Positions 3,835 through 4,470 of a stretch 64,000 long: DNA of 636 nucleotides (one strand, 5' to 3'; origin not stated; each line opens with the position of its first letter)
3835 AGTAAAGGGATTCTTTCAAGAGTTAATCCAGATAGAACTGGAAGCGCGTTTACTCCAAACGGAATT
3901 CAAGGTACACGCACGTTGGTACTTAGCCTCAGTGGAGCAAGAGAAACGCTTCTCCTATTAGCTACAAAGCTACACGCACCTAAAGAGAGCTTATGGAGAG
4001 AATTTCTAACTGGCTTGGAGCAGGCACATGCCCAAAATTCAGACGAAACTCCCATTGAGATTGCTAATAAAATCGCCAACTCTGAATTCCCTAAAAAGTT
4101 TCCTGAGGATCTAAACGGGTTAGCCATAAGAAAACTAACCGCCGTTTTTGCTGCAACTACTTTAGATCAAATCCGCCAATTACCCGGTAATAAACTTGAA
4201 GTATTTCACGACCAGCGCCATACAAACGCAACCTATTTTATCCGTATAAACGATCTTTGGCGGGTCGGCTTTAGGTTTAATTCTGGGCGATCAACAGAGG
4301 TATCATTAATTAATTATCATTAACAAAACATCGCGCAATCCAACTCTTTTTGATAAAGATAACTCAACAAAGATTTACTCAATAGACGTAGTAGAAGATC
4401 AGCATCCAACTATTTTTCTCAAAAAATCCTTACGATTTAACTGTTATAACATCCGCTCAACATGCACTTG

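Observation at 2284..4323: Long ORF interrupted by one amber codon and ending in a HigB (Rts1-type killer) toxin domain, with no adjacent antitoxin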

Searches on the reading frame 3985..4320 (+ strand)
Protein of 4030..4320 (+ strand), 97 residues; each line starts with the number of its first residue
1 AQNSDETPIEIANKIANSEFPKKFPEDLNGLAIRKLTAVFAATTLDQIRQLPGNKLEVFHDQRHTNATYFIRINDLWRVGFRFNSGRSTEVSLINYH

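Call 7: search_protein_families(library=ncbifam, proteins=[window:4030-4320:+], max_evalue=1)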
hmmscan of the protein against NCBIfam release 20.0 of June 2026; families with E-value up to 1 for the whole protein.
window:4030-4320:+ (97 aa): 0 families

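Call 31: search_solved_structures(query=window:4030-4320:+, max_evalue=1, show_alignments=3)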
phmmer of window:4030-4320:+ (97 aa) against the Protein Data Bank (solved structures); distinct sequences matched with E-value up to 1: 10.
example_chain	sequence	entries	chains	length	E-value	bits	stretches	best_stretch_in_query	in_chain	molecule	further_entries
6f8s_B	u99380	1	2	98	3e-08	37.1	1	26-97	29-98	Putative Killer protein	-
5ysj_A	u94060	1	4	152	0.3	14.7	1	36-95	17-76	Ubiquitinating/deubiquitinating enzyme SdeA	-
5yim_A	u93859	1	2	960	0.39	14.3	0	36-94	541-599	SdeA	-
7mir_C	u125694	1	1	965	0.4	14.3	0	36-94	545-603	Ubiquitinating/deubiquitinating enzyme SdeA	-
5yij_A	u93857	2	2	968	0.4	14.3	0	36-94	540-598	SdeA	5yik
5kxd_A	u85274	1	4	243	0.42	14.2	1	40-73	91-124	Wisteria floribunda agglutinin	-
7pqe_A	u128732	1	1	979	0.42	14.2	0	36-94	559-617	Ubiquitinating/deubiquitinating enzyme SdeA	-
7ppo_A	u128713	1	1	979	0.42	14.2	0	36-94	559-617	Ubiquitinating/deubiquitinating enzyme SdeA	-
5kxb_A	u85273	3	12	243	0.42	14.2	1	40-73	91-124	Wisteria floribunda agglutinin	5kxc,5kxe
5ysi_A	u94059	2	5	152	0.47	14.1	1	36-95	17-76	Ubiquitinating/deubiquitinating enzyme SdeA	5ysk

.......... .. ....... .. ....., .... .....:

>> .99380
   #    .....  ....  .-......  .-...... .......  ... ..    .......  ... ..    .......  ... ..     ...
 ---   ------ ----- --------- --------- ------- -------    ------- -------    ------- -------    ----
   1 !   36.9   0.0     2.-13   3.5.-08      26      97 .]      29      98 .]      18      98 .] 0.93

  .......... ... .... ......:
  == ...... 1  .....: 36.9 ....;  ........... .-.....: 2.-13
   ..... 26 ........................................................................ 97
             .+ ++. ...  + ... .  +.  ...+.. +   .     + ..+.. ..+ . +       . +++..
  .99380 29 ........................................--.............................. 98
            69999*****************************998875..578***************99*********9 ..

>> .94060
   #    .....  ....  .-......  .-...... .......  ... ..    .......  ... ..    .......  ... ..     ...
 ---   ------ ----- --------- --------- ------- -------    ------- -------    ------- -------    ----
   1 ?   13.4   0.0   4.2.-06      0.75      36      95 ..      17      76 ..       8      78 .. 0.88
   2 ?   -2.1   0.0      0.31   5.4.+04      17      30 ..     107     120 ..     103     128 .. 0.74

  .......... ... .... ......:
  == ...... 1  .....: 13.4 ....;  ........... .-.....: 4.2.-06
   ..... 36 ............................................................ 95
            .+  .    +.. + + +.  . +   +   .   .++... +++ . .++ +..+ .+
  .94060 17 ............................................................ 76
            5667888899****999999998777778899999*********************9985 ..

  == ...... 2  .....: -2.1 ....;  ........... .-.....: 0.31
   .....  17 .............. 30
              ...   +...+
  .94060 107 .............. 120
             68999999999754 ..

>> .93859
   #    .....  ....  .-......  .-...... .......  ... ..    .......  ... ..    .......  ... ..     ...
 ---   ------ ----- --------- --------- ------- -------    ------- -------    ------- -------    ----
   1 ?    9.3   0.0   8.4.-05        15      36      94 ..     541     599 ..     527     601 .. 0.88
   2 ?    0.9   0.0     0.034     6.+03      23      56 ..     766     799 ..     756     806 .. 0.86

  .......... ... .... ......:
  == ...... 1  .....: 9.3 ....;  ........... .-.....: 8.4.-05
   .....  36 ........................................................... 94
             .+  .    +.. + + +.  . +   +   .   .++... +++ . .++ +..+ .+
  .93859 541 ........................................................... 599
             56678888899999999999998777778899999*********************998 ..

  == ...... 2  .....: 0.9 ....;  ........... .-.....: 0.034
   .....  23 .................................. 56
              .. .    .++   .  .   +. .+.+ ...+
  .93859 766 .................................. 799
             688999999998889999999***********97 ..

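Call 34: find_related_loci(query=A2, collection=genome_contigs, flank=8000)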
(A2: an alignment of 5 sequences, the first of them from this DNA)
Query A2 (112 aa) in genome_contigs; peptide patterns used: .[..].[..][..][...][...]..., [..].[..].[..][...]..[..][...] (x = any residue, [..] = any of these).
68 stretches matched a pattern; 2 encode a relative of the query (tblastn E <= 1e-3); 2 distinct loci.
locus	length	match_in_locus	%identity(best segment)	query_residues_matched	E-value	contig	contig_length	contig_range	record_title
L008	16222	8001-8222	36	37-112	9e-14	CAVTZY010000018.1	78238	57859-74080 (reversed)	MAG: Terriglobia bacterium isolate MFD04408.bin.2.106 genome assembly, contig: contig_33628, whole genome shotgun sequen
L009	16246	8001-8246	35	29-112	4e-12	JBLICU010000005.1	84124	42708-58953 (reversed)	MAG: Cyclobacteriaceae bacterium isolate 3300053698_24 Ga0535657_0000192, whole genome shotgun sequence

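Call 58: find_related_loci(query=A2, collection=metagenome_contigs, flank=6000)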
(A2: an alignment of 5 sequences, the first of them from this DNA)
Query A2 (112 aa) in metagenome_contigs; peptide patterns used: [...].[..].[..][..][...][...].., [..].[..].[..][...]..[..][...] (x = any residue, [..] = any of these).
598 stretches matched a pattern, but none encodes a relative of the query by tblastn (E <= 1e-3).

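Call 79: search_solved_structures(query=A4, max_evalue=0.01, show_alignments=4)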
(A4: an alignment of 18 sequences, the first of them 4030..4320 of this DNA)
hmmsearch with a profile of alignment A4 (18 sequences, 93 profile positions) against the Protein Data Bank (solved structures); distinct sequences matched with E-value up to 0.01: 6.
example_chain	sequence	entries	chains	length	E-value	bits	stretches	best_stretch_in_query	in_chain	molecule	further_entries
6f8s_B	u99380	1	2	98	6.8e-31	109.5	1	2-93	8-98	Putative Killer protein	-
4mct_B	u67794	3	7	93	4e-13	52.5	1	1-93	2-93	Killer protein | Endoribonuclease HigB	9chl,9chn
4mcx_B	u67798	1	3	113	7.9e-13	51.6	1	1-93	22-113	Killer protein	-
4px8_A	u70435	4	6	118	3.6e-12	49.5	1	2-93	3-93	Killer protein | Host inhibition of growth B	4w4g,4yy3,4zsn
4ypb_QY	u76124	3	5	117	5.4e-11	45.7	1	2-92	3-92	Host inhibition of growth B | Killer protein | Endoribonuclease HigB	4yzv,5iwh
5ixl_A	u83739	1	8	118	1.4e-10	44.3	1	2-89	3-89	Endoribonuclease HigB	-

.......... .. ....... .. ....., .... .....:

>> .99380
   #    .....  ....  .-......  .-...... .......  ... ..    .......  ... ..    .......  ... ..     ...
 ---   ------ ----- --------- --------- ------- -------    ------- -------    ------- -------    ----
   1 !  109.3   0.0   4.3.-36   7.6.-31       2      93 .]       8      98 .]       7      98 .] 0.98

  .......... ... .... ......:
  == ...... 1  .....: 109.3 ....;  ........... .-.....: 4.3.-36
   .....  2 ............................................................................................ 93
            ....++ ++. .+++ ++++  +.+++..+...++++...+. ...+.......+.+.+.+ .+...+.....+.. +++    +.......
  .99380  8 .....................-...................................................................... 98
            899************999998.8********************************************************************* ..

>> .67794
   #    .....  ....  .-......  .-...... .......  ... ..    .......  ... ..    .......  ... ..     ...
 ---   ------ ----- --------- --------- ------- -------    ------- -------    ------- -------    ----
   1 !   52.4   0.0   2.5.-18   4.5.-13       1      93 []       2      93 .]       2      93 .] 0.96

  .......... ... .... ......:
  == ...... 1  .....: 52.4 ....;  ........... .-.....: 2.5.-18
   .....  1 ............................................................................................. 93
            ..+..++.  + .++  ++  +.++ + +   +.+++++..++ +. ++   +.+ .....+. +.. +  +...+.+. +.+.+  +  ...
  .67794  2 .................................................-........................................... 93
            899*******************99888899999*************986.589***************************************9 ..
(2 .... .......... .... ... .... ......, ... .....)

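Call 83: find_homologous_proteins(query=A2, max_evalue=0.000001)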
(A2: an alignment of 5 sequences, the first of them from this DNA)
Query A2 (5 sequences) (112 aa, profile of the alignment): 170 proteins with E <= 0.000001 among 719 candidates; the best 120 are listed.
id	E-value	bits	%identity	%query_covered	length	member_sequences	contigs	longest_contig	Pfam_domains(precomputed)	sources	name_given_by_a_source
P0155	6.6e-17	79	45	69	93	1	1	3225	PF05015.19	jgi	jgi:proteic killer suppression protein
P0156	3.0e-16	77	39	75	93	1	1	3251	PF05015.19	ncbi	-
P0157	2.9e-14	71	38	75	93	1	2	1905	PF05015.19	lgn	-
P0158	1.0e-13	69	36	75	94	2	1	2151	PF05015.19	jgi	jgi:proteic killer suppression protein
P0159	2.1e-13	68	50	59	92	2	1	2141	PF05015.19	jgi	jgi:toxin HigB-1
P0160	3.0e-13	67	37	68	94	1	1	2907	PF05015.19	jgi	jgi:toxin HigB-1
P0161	3.5e-13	67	36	77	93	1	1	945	PF05015.19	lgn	-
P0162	4.8e-13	67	40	75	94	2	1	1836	PF05015.19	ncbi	-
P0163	5.0e-13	67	34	79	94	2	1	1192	PF05015.19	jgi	-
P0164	5.6e-13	67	37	75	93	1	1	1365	PF05015.19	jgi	jgi:proteic killer suppression protein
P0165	6.2e-13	66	36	77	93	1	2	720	PF05015.19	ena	-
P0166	6.7e-13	66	47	59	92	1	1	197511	PF05015.19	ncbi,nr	ncbi:MAG: type II toxin-antitoxin system RelE/ParE family toxin [Polyangiaceae bacterium]|nr:type II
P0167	1.2e-12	66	39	68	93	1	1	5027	PF05015.19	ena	-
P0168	1.2e-12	66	47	59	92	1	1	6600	PF05015.19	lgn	-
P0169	1.5e-12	65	41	74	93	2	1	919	PF05015.19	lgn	-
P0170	1.5e-12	65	41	68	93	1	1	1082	PF05015.19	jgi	jgi:proteic killer suppression protein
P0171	2.1e-12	65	38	75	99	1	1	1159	PF05015.19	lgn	-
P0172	3.9e-12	64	48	59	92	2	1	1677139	PF05015.19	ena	-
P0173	5.0e-12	64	38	70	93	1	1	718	PF05015.19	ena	-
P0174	5.6e-12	63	47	59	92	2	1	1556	PF05015.19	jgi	jgi:proteic killer suppression protein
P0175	5.6e-12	63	38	70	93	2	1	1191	PF05015.19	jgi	-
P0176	6.5e-12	63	42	60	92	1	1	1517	PF05015.19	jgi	jgi:toxin HigB-1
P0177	7.2e-12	63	42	59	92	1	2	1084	PF05015.19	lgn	-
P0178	8.4e-12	63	38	68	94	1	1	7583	PF05015.19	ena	-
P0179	1.4e-11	62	37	77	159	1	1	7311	PF05015.19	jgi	jgi:toxin HigB-1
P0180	1.4e-11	62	37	68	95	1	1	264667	PF05015.19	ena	-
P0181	1.4e-11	62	37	70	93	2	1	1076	PF05015.19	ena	-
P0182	1.4e-11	62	43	60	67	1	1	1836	PF05015.19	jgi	-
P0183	1.6e-11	62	43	60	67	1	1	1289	PF05015.19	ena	-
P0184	1.6e-11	62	36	75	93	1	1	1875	PF05015.19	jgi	jgi:proteic killer suppression protein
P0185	1.9e-11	62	45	60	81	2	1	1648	PF05015.19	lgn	-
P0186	2.9e-11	61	44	59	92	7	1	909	PF05015.19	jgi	jgi:proteic killer suppression protein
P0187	2.9e-11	61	44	59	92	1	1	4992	PF05015.19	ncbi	ncbi:MAG: type II toxin-antitoxin system RelE/ParE family toxin [Polyangiaceae bacterium]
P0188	3.0e-11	61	47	59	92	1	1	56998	PF05015.19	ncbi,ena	-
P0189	3.3e-11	61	47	59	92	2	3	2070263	PF05015.19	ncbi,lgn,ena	-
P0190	3.5e-11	61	38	70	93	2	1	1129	PF05015.19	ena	-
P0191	3.9e-11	61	47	57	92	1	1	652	PF05015.19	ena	-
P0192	4.6e-11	60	42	59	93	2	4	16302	PF05015.19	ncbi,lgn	-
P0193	5.4e-11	60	37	68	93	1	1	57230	PF05015.19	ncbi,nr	ncbi:MAG: type II toxin-antitoxin system RelE/ParE family toxin [Gammaproteobacteria bacterium]|nr:t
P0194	6.8e-11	60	47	59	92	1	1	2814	PF05015.19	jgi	-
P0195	7.6e-11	60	39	69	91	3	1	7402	PF05015.19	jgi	-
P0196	7.9e-11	60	44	59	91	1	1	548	PF05015.19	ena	-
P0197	8.4e-11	60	45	59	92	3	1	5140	PF05015.19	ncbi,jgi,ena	ncbi:MAG TPA: type II toxin-antitoxin system RelE/ParE family toxin [Polyangiaceae bacterium]|jgi:pr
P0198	8.5e-11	60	44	59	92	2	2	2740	PF05015.19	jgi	jgi:proteic killer suppression protein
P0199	8.7e-11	60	38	75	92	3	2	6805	PF05015.19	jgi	jgi:proteic killer suppression protein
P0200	9.4e-11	59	33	74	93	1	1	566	PF05015.19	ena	-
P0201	9.5e-11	59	45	59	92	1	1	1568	PF05015.19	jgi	jgi:proteic killer suppression protein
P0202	1.7e-10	59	44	59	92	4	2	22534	PF05015.19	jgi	jgi:proteic killer suppression protein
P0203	1.9e-10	58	39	63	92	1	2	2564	PF05015.19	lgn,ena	-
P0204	2.1e-10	58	39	71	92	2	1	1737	PF05015.19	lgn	-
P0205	2.3e-10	58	44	59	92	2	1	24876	PF05015.19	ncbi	-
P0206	2.6e-10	58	36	75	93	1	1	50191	PF05015.19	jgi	jgi:toxin HigB-1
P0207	2.8e-10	58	42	60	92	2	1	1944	PF05015.19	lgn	-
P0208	2.8e-10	58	39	69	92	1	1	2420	PF05015.19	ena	-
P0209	3.0e-10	58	43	60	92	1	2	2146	PF05015.19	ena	-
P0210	3.3e-10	58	37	77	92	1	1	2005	PF05015.19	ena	-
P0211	3.8e-10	58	39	60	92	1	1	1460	PF05015.19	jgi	jgi:toxin HigB-1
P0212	4.0e-10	57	44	59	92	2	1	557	PF05015.19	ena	-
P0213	4.0e-10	57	42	59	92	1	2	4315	PF05015.19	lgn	-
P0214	4.6e-10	57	42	59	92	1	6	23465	PF05015.19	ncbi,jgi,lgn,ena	-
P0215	4.8e-10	57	37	77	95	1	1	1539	PF05015.19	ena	-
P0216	5.6e-10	57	37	77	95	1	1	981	PF05015.19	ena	-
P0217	5.8e-10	57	39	59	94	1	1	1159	PF05015.19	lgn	-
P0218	5.8e-10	57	45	59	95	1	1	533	PF05015.19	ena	-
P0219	6.7e-10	57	39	68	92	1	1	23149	PF05015.19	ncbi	ncbi:MAG: type II toxin-antitoxin system RelE/ParE family toxin [Pyrinomonadaceae bacterium]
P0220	6.9e-10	57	42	59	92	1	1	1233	PF05015.19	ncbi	-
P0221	6.9e-10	57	37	77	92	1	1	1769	PF05015.19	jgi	-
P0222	7.3e-10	57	37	75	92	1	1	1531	PF05015.19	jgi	jgi:proteic killer suppression protein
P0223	7.5e-10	57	41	68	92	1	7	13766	PF05015.19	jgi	jgi:proteic killer suppression protein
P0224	8.2e-10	56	41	63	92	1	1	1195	PF05015.19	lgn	-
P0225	8.5e-10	56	42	60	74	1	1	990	PF05015.19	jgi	-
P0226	8.6e-10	56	40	60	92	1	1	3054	PF05015.19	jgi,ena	jgi:proteic killer suppression protein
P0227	8.8e-10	56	37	77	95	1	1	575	PF05015.19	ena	-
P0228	8.9e-10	56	37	77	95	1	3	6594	PF05015.19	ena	-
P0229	9.0e-10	56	40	60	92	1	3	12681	PF05015.19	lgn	-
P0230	1.1e-9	56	39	63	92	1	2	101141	PF05015.19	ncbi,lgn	ncbi:MAG: type II toxin-antitoxin system RelE/ParE family toxin [Steroidobacteraceae bacterium]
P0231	1.1e-9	56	35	79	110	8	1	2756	PF05015.19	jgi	-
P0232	1.2e-9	56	37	75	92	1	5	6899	PF05015.19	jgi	-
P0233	1.2e-9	56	37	75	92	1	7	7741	PF05015.19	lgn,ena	-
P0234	1.2e-9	56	42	59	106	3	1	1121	PF05015.19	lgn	-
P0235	1.6e-9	55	39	60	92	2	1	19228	PF05015.19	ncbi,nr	ncbi:MAG TPA: type II toxin-antitoxin system RelE/ParE family toxin [Blastocatellia bacterium]|nr:ty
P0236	1.6e-9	55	42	59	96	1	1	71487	PF05015.19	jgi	jgi:toxin HigB-1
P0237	1.7e-9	55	36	76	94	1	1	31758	PF05015.19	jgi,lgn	jgi:proteic killer suppression protein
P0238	1.8e-9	55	42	59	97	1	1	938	PF05015.19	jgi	jgi:toxin HigB-1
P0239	1.9e-9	55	39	68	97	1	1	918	PF05015.19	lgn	-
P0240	2.2e-9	55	39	60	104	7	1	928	PF05015.19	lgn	-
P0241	2.2e-9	55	41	59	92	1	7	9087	PF05015.19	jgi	jgi:toxin HigB-1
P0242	2.2e-9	55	44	59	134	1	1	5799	PF05015.19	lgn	-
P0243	2.2e-9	55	44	56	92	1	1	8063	PF05015.19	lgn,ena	-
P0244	2.3e-9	55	40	60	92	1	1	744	PF05015.19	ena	-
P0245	2.3e-9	55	41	59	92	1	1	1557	PF05015.19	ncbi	-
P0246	2.5e-9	55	37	75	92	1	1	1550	PF05015.19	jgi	jgi:proteic killer suppression protein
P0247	2.7e-9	55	42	59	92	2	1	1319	PF05015.19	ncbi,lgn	-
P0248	2.7e-9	55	37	60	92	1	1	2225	PF05015.19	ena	-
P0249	2.8e-9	55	36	69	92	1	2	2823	PF05015.19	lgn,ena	-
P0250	3.1e-9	55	38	69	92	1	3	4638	PF05015.19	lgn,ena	-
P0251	3.1e-9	55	43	56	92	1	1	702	PF05015.19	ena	-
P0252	4.2e-9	54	47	54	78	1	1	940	PF05015.19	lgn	-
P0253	4.5e-9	54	36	76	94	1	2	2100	PF05015.19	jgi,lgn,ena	-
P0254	4.9e-9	54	42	57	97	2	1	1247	PF05015.19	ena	-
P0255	5.1e-9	54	41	59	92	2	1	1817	PF05015.19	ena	-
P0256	5.4e-9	54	41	59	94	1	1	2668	PF05015.19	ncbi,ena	-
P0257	5.5e-9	54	41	59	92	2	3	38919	PF05015.19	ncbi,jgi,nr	ncbi:MAG TPA: type II toxin-antitoxin system RelE/ParE family toxin, partial [Polyangiaceae bacteriu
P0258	5.9e-9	54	36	69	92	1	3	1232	PF05015.19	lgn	-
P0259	5.9e-9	54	39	60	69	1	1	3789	PF05015.19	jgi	jgi:toxin HigB-1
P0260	8.0e-9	53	56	46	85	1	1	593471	PF05015.19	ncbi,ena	-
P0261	8.5e-9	53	42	56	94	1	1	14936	PF05015.19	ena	-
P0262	8.6e-9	53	42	59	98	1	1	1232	PF05015.19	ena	-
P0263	1.1e-8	53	34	79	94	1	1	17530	PF05015.19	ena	-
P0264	1.1e-8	53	40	59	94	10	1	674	PF05015.19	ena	-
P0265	1.2e-8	53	34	79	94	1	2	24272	PF05015.19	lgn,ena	-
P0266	1.2e-8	53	34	79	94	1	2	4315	PF05015.19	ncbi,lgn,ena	-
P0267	1.4e-8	52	42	59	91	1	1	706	PF05015.19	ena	-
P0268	1.9e-8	52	32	83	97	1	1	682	PF05015.19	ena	-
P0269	1.9e-8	52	33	76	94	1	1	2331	PF05015.19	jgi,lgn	jgi:proteic killer suppression protein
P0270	2.1e-8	52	39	59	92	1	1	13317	PF05015.19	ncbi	ncbi:MAG: type II toxin-antitoxin system RelE/ParE family toxin [Polyangiaceae bacterium]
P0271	2.4e-8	52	40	59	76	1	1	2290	PF05015.19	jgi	jgi:proteic killer suppression protein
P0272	2.6e-8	52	43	56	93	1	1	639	PF05015.19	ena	-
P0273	3.1e-8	51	36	77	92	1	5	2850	PF05015.19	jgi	-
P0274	6.1e-8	50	42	55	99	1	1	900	PF05015.19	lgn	-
